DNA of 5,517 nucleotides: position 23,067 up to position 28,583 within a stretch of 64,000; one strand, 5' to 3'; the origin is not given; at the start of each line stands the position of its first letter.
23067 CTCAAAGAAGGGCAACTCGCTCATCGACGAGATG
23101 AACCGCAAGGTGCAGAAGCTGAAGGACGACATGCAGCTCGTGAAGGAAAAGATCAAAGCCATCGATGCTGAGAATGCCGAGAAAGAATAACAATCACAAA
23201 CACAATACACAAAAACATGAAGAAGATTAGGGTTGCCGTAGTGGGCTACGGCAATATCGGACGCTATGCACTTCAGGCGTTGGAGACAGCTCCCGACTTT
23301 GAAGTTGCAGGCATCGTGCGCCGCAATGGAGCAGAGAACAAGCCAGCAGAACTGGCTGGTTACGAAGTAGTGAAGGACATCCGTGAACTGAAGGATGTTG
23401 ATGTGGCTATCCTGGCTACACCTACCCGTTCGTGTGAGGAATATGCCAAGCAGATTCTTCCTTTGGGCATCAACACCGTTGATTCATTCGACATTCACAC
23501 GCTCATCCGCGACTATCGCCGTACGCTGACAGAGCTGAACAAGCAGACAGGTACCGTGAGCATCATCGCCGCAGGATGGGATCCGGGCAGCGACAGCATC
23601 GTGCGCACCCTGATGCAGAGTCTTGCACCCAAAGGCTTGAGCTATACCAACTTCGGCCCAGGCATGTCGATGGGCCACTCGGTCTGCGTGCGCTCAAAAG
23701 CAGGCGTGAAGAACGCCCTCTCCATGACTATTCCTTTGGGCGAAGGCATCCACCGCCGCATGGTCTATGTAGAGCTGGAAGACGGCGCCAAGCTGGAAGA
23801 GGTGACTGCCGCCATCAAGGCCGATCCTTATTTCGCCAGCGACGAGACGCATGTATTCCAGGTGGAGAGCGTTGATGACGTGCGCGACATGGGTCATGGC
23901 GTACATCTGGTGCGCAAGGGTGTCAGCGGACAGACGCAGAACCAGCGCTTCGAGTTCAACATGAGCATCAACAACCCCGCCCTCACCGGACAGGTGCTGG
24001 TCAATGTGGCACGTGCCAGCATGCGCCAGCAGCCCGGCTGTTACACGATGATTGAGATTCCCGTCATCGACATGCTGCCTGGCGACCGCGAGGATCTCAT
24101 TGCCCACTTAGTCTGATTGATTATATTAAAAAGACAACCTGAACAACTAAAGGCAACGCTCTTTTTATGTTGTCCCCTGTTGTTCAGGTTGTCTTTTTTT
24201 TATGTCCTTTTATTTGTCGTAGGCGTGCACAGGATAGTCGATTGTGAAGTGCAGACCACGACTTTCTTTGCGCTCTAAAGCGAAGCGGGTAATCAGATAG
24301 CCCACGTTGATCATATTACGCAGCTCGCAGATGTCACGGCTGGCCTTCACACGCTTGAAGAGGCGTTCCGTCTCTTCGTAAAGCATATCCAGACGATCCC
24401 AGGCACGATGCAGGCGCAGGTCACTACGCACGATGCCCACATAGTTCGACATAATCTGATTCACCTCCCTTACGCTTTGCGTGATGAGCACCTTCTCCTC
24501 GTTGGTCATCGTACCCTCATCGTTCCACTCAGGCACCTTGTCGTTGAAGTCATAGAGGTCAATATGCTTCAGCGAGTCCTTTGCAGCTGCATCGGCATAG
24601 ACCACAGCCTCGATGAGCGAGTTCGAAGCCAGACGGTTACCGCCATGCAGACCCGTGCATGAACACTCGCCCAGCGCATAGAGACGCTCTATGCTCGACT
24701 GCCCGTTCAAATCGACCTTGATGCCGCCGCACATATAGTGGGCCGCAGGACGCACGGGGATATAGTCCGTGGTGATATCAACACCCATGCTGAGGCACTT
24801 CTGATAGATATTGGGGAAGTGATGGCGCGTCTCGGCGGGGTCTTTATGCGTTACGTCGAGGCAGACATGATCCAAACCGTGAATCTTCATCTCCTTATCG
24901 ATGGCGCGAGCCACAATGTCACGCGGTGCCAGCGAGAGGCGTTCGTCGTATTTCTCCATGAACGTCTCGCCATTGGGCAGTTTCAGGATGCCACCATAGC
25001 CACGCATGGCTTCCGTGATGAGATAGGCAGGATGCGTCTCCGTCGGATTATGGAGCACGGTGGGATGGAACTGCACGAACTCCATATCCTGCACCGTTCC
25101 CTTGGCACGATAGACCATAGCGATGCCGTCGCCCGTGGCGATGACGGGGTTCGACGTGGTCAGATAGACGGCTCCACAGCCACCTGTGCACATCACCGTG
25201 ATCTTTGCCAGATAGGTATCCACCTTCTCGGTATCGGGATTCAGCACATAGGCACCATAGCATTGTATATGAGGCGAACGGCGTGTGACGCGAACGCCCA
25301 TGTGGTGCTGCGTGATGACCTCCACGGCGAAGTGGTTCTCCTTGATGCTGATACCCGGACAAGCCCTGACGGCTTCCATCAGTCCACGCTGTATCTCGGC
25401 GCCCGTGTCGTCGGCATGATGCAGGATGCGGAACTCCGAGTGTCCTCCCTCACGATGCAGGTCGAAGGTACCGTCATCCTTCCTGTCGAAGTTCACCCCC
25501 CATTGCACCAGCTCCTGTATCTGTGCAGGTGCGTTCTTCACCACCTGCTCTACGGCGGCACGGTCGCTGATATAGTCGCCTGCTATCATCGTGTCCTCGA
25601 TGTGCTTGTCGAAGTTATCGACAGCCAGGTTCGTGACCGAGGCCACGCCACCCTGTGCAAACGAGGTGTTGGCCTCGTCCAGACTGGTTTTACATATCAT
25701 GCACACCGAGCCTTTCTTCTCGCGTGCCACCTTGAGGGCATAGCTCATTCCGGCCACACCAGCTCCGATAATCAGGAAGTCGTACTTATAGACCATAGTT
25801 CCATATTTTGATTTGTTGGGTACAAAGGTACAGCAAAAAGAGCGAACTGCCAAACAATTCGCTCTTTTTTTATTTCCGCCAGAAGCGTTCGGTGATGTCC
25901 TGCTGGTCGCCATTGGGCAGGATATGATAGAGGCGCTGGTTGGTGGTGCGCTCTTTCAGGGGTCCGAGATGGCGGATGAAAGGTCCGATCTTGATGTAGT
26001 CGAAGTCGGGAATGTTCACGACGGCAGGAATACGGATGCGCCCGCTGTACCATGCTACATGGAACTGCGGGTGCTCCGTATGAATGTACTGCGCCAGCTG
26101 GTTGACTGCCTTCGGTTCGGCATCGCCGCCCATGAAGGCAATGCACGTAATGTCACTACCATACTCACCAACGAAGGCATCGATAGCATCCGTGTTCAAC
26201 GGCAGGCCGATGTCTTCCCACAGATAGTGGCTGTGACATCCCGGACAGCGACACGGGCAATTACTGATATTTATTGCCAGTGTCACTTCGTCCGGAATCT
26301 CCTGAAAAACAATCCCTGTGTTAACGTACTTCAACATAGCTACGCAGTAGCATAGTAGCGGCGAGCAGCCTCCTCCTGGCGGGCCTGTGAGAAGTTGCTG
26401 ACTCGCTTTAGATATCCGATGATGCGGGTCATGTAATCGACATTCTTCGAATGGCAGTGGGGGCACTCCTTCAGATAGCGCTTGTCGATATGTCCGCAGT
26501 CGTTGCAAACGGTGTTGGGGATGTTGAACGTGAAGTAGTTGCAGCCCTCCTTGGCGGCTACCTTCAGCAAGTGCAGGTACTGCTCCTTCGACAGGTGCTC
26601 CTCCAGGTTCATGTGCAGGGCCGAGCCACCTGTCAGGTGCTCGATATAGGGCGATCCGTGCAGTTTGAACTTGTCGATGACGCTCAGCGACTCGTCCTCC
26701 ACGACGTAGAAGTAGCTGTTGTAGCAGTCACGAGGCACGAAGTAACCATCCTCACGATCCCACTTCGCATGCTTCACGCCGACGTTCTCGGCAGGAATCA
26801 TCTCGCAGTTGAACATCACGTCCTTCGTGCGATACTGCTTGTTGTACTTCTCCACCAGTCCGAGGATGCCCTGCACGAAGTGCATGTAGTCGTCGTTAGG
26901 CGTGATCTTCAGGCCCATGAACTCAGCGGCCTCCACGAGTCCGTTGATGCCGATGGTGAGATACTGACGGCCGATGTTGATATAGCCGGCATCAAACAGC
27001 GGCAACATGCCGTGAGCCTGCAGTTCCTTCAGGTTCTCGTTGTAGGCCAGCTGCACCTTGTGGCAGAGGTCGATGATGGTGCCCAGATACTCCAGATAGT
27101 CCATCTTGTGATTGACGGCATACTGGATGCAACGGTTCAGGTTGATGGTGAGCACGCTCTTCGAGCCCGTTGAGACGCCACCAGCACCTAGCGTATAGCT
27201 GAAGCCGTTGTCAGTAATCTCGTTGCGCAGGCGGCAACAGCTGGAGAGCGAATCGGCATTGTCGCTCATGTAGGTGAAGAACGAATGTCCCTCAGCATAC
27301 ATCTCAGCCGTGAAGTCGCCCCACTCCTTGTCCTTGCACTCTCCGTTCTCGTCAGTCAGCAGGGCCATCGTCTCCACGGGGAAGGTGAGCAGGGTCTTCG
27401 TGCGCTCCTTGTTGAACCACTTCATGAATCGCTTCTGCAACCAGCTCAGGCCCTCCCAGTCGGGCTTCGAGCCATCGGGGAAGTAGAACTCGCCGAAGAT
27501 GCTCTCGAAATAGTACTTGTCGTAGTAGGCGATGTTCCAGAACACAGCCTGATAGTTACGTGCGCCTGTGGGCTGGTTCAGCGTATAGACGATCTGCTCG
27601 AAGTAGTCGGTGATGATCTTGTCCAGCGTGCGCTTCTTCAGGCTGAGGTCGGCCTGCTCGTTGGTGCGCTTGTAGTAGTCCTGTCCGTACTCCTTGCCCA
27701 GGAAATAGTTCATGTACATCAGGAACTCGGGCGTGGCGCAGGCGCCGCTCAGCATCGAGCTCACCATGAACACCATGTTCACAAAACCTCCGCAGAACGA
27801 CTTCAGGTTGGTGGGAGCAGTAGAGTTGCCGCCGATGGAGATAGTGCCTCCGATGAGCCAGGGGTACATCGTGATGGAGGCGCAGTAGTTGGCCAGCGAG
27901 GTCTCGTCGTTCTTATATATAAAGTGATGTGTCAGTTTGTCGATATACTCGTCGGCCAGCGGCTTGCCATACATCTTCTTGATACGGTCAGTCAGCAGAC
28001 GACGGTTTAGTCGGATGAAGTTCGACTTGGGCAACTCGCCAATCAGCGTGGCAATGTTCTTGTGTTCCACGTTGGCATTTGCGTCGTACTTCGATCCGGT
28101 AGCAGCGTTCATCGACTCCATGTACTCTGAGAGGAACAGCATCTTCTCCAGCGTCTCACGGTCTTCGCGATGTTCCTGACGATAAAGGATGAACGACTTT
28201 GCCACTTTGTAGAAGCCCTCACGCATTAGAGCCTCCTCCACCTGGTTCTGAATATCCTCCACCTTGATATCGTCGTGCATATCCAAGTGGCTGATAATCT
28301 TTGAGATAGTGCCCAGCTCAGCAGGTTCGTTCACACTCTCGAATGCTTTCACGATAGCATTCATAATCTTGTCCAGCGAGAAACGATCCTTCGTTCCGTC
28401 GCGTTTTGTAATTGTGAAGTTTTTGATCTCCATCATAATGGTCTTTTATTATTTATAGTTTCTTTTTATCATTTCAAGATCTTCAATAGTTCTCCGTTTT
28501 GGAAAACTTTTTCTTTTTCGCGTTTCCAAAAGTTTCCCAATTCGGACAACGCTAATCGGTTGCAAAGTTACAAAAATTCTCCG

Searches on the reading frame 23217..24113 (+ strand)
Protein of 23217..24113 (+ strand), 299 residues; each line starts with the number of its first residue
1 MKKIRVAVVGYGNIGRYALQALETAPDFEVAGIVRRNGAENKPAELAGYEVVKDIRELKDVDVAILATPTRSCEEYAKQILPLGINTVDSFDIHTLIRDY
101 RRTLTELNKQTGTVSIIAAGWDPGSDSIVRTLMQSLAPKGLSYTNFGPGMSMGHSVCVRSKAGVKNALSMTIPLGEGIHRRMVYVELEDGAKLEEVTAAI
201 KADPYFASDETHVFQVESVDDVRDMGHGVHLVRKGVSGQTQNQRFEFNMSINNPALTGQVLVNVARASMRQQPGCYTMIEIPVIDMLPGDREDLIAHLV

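Call 67: search_protein_families(library=pfam, proteins=[window:23217-24113:+], max_evalue=0.001)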
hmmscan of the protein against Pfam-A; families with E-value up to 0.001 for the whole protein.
window:23217-24113:+ (299 aa): 7 families
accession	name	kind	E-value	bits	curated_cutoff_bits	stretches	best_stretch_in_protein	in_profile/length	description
PF16654.10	DAPDH_C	-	2e-21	76.9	30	2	120-178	1-59/154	Diaminopimelic acid dehydrogenase C-terminal domain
PF01408.29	GFO_IDH_MocA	-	3.5e-12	47.5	24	1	4-87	1-89/120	Oxidoreductase family, NAD-binding Rossmann fold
PF01118.30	Semialdhyde_dh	-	2.6e-07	31.5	26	1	5-90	1-96/121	Semialdehyde dehydrogenase, NAD binding domain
PF01113.26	DapB_N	-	5e-05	23.8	25.6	1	4-88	1-95/124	Dihydrodipicolinate reductase, N-terminus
PF03447.22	NAD_binding_3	-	0.00015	22.9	24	1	10-88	1-86/116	Homoserine dehydrogenase, NAD binding domain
PF02629.25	CoA_binding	-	0.00032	21.8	22.3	0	2-87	2-90/97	CoA binding domain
PF00044.30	Gp_dh_N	-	0.00036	21.2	31.7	1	4-51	1-47/101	Glyceraldehyde 3-phosphate dehydrogenase, NAD binding domain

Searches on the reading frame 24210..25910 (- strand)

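Call 67: search_protein_families(library=pfam, proteins=[window:24210-25910:-], max_evalue=0.001)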
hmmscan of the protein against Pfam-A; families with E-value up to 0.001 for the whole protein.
window:24210-25910:- (566 aa): 4 families
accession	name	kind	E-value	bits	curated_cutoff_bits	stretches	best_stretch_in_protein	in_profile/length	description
PF00890.30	FAD_binding_2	-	1.8e-85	288.1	20.4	1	44-432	1-414/414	FAD binding domain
PF02910.25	Succ_DH_flav_C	-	8.8e-12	45.5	20.8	1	481-560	2-87/130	Fumarate reductase flavoprotein C-term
PF07992.20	Pyr_redox_2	-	1.7e-08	34.7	26.1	1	43-151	1-87/291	Pyridine nucleotide-disulphide oxidoreductase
PF01266.30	DAO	-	2.6e-07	30.9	27.9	1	44-173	1-116/353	FAD dependent oxidoreductase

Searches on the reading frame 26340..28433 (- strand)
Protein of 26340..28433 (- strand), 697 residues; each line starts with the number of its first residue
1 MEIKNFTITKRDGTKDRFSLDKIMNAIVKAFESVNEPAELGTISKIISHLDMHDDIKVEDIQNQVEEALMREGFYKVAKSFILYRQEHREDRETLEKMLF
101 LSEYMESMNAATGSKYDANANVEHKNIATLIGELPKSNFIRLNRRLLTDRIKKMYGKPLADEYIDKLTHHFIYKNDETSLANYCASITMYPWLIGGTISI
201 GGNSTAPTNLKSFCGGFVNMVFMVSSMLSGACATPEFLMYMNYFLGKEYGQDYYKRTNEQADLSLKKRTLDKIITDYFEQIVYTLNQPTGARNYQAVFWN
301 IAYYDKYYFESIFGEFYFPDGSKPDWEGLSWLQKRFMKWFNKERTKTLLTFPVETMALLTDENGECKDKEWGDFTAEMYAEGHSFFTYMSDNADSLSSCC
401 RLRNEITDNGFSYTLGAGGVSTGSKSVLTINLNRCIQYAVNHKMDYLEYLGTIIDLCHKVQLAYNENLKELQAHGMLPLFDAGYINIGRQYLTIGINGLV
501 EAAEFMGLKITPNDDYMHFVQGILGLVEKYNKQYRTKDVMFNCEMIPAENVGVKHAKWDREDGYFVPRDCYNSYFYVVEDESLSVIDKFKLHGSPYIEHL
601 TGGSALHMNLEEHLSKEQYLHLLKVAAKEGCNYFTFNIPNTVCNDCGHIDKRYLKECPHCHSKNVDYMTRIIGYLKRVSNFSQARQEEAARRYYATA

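Call 10: search_protein_families(library=pfam, proteins=[window:26340-28433:-], max_evalue=0.01)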
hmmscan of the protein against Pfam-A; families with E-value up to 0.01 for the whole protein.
window:26340-28433:- (697 aa): 2 families
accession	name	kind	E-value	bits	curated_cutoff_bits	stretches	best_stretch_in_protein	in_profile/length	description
PF13597.11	NRDD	-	4.9e-98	329.6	26.2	1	138-693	7-560/562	Anaerobic ribonucleoside-triphosphate reductase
PF03477.21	ATP-cone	-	2.5e-19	70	25.8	1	7-89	2-87/88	ATP cone domain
